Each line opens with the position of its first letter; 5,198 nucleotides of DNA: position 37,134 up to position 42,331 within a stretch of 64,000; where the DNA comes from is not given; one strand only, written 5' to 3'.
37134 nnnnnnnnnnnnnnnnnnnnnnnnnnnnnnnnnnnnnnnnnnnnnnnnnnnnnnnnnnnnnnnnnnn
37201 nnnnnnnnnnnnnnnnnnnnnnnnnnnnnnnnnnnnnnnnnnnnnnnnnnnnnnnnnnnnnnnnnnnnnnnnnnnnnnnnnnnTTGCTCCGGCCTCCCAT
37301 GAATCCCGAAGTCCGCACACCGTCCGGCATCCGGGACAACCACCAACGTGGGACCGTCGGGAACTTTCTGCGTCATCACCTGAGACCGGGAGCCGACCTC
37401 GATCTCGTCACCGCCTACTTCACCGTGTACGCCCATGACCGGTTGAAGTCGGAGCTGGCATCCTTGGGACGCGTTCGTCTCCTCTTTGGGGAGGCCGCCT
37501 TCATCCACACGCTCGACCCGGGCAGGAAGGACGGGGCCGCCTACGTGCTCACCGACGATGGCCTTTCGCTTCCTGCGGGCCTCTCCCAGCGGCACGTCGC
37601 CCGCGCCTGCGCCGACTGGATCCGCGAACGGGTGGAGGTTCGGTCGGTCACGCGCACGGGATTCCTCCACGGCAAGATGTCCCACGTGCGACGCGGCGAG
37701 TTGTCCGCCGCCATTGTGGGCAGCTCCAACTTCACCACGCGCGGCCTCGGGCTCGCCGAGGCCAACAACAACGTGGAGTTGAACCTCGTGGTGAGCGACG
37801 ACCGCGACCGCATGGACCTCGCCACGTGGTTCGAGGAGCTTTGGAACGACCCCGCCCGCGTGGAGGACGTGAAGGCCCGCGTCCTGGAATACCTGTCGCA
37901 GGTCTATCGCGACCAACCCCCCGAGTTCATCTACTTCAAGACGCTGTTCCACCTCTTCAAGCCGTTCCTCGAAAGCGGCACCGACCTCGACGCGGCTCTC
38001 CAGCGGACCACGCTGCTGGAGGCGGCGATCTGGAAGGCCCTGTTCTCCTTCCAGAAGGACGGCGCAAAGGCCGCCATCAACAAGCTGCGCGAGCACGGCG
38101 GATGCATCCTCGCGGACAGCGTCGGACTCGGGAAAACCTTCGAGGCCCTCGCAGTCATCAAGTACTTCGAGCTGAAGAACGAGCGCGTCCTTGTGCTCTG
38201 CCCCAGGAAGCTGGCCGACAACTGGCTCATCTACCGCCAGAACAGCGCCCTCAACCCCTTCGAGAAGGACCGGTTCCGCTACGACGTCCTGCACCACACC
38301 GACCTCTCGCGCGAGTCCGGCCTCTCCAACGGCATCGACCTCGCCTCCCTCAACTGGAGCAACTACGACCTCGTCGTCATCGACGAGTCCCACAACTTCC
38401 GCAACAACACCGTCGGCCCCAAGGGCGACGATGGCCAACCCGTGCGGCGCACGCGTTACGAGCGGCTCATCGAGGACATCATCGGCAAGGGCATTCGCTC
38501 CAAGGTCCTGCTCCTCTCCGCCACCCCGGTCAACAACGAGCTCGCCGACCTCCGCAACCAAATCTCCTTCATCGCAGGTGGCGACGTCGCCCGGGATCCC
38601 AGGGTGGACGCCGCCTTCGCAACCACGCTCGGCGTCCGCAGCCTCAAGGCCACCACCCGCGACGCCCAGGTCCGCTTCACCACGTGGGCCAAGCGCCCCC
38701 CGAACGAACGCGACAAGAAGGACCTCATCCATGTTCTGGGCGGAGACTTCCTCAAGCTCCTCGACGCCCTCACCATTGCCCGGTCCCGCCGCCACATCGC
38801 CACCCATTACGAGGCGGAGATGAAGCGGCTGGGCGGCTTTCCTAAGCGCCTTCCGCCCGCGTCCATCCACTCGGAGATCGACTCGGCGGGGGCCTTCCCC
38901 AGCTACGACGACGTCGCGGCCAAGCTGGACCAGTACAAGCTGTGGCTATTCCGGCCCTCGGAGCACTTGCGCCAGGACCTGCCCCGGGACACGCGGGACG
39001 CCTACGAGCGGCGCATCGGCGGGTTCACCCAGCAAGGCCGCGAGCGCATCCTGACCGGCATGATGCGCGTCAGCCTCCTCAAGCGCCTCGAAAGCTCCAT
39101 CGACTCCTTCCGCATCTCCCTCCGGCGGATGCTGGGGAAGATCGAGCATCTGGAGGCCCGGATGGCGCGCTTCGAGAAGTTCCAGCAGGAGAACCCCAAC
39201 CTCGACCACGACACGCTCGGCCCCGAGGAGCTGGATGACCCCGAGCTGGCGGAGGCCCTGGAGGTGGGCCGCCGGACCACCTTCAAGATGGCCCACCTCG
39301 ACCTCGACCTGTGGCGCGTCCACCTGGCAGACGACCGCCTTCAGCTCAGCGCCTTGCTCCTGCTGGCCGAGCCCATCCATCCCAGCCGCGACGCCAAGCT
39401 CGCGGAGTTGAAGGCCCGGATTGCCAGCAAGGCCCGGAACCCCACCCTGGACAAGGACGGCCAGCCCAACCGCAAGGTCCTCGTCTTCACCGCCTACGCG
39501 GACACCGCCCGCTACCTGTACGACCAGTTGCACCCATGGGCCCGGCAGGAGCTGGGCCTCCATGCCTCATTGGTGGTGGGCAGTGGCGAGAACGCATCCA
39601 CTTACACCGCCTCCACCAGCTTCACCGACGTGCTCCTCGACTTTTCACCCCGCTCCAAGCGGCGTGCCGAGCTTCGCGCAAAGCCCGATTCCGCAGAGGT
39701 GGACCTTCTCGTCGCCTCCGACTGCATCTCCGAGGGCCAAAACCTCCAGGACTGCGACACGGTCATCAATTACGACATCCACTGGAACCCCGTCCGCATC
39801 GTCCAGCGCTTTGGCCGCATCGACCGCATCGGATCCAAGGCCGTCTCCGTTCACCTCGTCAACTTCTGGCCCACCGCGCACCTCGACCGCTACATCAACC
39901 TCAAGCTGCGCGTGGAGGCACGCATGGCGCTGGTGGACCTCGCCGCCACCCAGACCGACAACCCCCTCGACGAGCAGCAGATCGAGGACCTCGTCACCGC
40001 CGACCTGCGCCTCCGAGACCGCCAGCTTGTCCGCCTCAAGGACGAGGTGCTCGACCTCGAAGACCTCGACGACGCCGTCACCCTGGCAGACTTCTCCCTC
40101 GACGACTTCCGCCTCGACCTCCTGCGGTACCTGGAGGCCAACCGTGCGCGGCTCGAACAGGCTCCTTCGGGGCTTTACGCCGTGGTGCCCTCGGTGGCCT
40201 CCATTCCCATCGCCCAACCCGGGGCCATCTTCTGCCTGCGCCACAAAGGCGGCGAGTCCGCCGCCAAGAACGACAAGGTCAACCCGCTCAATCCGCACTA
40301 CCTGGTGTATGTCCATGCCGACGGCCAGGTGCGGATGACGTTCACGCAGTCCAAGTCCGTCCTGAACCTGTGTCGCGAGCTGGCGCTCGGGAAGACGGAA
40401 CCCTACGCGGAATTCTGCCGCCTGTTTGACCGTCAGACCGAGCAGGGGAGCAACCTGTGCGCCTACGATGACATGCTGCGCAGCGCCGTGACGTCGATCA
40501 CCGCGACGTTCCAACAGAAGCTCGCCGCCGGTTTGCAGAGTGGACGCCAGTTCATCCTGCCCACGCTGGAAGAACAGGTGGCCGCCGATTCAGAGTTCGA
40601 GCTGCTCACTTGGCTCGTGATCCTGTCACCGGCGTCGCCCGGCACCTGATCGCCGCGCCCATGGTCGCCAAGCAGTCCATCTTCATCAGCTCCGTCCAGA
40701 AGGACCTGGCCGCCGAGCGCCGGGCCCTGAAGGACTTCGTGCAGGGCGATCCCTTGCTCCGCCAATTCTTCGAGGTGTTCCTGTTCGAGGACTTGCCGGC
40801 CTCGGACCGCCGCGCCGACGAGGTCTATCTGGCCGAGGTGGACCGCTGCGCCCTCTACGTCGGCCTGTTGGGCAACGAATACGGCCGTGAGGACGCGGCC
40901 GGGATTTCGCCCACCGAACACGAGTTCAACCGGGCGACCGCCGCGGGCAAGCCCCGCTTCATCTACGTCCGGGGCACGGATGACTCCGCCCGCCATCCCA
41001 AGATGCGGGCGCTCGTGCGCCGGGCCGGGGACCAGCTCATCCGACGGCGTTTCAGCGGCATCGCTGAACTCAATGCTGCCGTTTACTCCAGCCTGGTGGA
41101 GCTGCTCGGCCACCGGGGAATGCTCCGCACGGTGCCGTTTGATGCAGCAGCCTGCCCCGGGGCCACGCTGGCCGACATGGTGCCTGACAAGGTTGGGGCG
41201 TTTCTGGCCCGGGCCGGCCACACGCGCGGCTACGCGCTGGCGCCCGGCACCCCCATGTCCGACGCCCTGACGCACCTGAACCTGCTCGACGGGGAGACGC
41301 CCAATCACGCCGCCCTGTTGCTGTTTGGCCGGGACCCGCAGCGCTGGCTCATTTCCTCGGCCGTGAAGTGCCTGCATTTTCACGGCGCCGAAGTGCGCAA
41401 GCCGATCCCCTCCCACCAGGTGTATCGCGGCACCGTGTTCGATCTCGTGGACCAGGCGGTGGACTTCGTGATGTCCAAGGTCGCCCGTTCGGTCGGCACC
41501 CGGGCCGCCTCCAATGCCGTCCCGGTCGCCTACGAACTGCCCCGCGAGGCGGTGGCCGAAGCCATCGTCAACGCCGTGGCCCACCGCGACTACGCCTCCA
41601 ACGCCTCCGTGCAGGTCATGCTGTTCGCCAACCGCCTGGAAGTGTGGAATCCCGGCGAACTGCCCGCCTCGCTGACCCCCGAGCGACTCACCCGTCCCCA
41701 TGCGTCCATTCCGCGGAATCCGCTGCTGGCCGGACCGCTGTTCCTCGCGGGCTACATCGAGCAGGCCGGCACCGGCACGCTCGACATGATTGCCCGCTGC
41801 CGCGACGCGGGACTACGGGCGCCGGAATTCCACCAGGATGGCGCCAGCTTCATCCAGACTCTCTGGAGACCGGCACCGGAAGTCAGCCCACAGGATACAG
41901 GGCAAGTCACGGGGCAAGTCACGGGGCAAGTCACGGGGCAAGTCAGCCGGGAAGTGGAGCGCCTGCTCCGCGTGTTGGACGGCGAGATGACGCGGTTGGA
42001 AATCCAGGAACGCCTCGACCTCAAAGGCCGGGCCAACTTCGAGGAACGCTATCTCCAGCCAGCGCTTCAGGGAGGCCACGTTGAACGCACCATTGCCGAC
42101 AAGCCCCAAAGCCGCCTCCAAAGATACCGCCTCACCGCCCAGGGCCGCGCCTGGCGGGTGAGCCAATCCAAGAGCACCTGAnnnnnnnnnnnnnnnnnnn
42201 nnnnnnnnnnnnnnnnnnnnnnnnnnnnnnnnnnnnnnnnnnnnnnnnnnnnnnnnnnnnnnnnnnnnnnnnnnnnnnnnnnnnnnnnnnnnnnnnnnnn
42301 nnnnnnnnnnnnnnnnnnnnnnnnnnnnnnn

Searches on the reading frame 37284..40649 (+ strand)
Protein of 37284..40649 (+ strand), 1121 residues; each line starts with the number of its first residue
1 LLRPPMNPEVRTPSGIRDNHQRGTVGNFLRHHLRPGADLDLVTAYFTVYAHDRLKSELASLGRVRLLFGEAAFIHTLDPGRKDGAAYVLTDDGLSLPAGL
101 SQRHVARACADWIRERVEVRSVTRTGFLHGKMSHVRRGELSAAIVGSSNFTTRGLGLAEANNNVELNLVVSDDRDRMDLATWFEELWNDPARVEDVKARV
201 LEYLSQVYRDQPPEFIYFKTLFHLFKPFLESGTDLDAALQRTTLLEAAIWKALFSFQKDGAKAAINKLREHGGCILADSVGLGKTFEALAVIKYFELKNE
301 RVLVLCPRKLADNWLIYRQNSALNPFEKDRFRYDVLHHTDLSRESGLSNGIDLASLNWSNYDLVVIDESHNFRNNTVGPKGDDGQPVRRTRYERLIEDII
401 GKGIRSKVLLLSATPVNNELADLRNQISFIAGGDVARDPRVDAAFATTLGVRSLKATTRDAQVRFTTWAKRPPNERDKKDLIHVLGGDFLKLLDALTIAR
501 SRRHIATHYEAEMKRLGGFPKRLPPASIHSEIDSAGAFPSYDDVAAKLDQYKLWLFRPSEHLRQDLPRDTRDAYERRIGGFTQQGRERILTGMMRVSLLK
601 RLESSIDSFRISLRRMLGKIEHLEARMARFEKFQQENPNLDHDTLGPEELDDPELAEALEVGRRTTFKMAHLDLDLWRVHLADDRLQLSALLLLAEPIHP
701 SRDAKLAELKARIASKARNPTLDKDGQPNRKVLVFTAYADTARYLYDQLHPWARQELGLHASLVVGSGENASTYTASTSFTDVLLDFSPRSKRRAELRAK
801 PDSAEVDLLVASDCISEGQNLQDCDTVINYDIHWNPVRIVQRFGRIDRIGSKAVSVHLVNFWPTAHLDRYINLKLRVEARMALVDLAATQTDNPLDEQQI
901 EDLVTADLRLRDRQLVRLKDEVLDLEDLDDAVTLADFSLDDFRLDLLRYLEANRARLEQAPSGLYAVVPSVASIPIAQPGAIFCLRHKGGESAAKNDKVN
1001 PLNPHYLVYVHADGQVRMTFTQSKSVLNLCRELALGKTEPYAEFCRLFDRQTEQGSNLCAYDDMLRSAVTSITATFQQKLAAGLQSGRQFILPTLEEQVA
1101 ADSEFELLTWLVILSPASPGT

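Call 6: search_protein_families(library=pfam, proteins=[window:37284-40649:+], max_evalue=0.01)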
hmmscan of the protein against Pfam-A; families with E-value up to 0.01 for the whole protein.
window:37284-40649:+ (1121 aa): 6 families
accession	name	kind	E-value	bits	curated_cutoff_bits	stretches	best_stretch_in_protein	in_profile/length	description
PF00271.37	Helicase_C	-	7.6e-14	52.3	23.5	1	728-850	14-110/110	Helicase conserved C-terminal domain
PF00176.29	SNF2-rel_dom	-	2.5e-10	40.4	24.9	1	257-315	2-67/290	SNF2-related domain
PF13091.12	PLDc_2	-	6e-09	36.3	27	1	39-187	12-132/132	PLD-like domain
PF04851.21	ResIII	-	8e-07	29.5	22.5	1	253-415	4-162/164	Type III restriction enzyme, res subunit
PF00270.35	DEAD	-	9.7e-05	22.6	26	0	358-419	115-163/167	DEAD/DEAH box helicase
PF09565.16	RE_NgoFVII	-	0.0065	16.2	23.8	0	93-186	58-148/162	NgoFVII restriction endonuclease N-terminal PLD domain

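Call 7: search_protein_families(library=padloc, proteins=[window:37284-40649:+], max_evalue=0.01)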
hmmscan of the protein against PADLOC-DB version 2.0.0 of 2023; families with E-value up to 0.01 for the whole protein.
window:37284-40649:+ (1121 aa): 46 families (the best 25 are shown)
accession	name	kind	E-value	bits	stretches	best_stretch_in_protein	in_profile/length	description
PDLC01075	C3a139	-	9.2e-123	409.5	1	142-1074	129-921/948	HKD+Snf2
PDLC02621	DrmD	-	1.5e-37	127.4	2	583-866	388-640/1040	DrmD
PDLC02619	DrmD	-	1.5e-30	104.1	2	702-858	389-544/872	DrmD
PDLC02623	DrmD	-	8.8e-26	87.9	2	721-905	523-678/1040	DrmD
PDLC03830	ZacC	-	3e-25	87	2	353-416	236-291/1019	-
PDLC00659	HmaA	-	4.2e-25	85.8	2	698-861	484-621/1176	SNF2 helicase / DEAD-box helicase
PDLC02500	BrxHI|BrxHII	-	1.8e-23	81.1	2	803-862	527-585/933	BrxHI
PDLC04556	PDC-M27C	-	2e-21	74.1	3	255-314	38-100/892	-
PDLC02193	PLD_Helicase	-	6.4e-21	72.2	2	729-871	691-819/905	-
PDLC02843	DpdE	-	1.6e-20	70.7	2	275-419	179-301/1091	DpdE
PDLC02572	DrmA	-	2.6e-20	70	2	682-857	476-629/1043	DrmA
PDLC02504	BrxHI|BrxHII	-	1.5e-18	64.2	3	802-879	533-612/971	BrxHII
PDLC02632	DrmD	-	3.3e-18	63.5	2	789-858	563-633/662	DrmD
PDLC02620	DrmD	-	1.2e-16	57.9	2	803-854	531-582/1060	DrmD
PDLC02633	DrmD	-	4.2e-16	56.1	1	730-865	527-644/839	DrmD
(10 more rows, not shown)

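Call 8: search_protein_families(library=ncbifam, proteins=[window:37284-40649:+], max_evalue=0.01)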
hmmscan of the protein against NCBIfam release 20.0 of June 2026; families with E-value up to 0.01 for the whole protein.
window:37284-40649:+ (1121 aa): 20 families
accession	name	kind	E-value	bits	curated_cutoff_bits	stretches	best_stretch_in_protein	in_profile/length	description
NF038317.1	DISARM_DrmD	equivalog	4e-45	154.5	610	3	583-867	372-626/1021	DISARM system SNF2-like helicase DrmD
NF042964.1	phospholipD_antiphage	equivalog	2e-37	129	1100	2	355-871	354-811/895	phospholipase D-like domain-containing anti-phage protein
NF038318.1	DISARM_DrmD_b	equivalog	7e-30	103.8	950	2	702-858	386-541/868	DISARM system SNF2-like helicase DrmD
NF041062.1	DpdE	equivalog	1.7e-24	85.9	500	2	275-420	174-302/1048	protein DpdE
NF003426.0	PRK04914.1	equivalog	1.3e-16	60.1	576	2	274-415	173-316/959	RNA polymerase-associated protein RapA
NF053675.1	pilus_reg_Snf2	equivalog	4.5e-11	41.6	1100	1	244-315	576-647/1029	pilus expression-regulating Snf2 family helicase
NF053631.1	RNA_helic_CshA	equivalog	3.7e-08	32.7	646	1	792-901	274-384/434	degradosome RNA helicase CshA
NF008394.0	PRK11192.1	equivalog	4.3e-07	29.1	507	1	792-875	284-370/441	ATP-dependent RNA helicase SrmB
NF058637.1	helic_SCO1167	equivalog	6.7e-07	27.7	1200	1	272-316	488-536/932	SCO1167/SCO6262 family helicase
NF010337.0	PRK13766.1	equivalog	8.1e-07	27.5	610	1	726-856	363-475/781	Hef nuclease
NF041790.1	anti-phage_ZorD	equivalog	8.1e-07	27.3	1500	1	269-314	602-650/1035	type I Zorya anti-phage system protein ZorD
TIGR04095.1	dnd_restrict_1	equivalog_domain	1.2e-06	27.8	600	0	790-849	324-383/451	DNA phosphorothioation system restriction enzyme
NF008744.0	PRK11776.1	equivalog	9.5e-06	24.4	524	1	806-866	293-353/460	ATP-dependent RNA helicase DbpA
NF003419.0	PRK04837.1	equivalog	2.6e-05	23.2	588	1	790-858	291-359/424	ATP-dependent RNA helicase RhlB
NF053711.1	RNA_heli_RhlE1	exception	4.9e-05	22.3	750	1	792-860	282-349/434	RNA helicase RhlE1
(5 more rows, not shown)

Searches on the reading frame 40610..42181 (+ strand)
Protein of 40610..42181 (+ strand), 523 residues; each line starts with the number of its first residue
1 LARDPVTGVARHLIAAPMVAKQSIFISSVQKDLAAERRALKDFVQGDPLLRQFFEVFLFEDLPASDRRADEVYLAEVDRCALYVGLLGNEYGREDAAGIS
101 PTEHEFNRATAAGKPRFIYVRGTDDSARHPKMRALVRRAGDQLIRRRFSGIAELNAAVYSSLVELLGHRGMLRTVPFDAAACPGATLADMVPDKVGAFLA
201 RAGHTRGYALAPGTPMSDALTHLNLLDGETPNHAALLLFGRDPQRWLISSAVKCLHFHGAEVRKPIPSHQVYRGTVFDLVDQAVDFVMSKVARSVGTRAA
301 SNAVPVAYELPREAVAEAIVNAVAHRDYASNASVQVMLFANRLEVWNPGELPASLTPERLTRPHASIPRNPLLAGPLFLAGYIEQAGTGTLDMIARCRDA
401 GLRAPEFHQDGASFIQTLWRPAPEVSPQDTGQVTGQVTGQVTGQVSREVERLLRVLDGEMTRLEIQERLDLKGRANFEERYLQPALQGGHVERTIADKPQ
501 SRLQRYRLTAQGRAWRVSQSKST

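Call 6: search_protein_families(library=pfam, proteins=[window:40610-42181:+], max_evalue=0.01)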
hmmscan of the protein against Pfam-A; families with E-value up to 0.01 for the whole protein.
window:40610-42181:+ (523 aa): 3 families
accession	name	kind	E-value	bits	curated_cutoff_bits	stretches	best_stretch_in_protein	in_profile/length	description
PF21247.3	Fic-like_C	-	1.5e-22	79.6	27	1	448-509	2-64/64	Filamentation induced by cAMP protein Fic-like, C-terminal domain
PF13271.11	DUF4062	-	5.8e-21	74.9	24.7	1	24-109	2-82/82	Domain of unknown function (DUF4062)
PF13749.12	HATPase_c_4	-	2.1e-19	69.7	26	1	332-416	2-87/89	Putative ATP-dependent DNA helicase recG C-terminal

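Call 7: search_protein_families(library=padloc, proteins=[window:40610-42181:+], max_evalue=0.01)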
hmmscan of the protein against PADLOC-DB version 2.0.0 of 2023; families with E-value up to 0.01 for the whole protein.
window:40610-42181:+ (523 aa): 3 families
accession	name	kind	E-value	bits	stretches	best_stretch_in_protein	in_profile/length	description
PDLC02402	Aga_SIR2-PNTD1-PNTD2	-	2.8e-13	46.9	1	227-401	367-543/876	Class I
PDLC02394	pAgo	-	5.8e-12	42.2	1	233-353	233-358/1121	-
PDLC02418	Aga_SIR2-Kinase-PNTD1-PNTD2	-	5.7e-08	29.4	1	241-398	255-418/756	Class I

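Call 8: search_protein_families(library=ncbifam, proteins=[window:40610-42181:+], max_evalue=0.01)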
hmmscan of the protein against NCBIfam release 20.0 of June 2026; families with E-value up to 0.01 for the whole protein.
window:40610-42181:+ (523 aa): 0 families
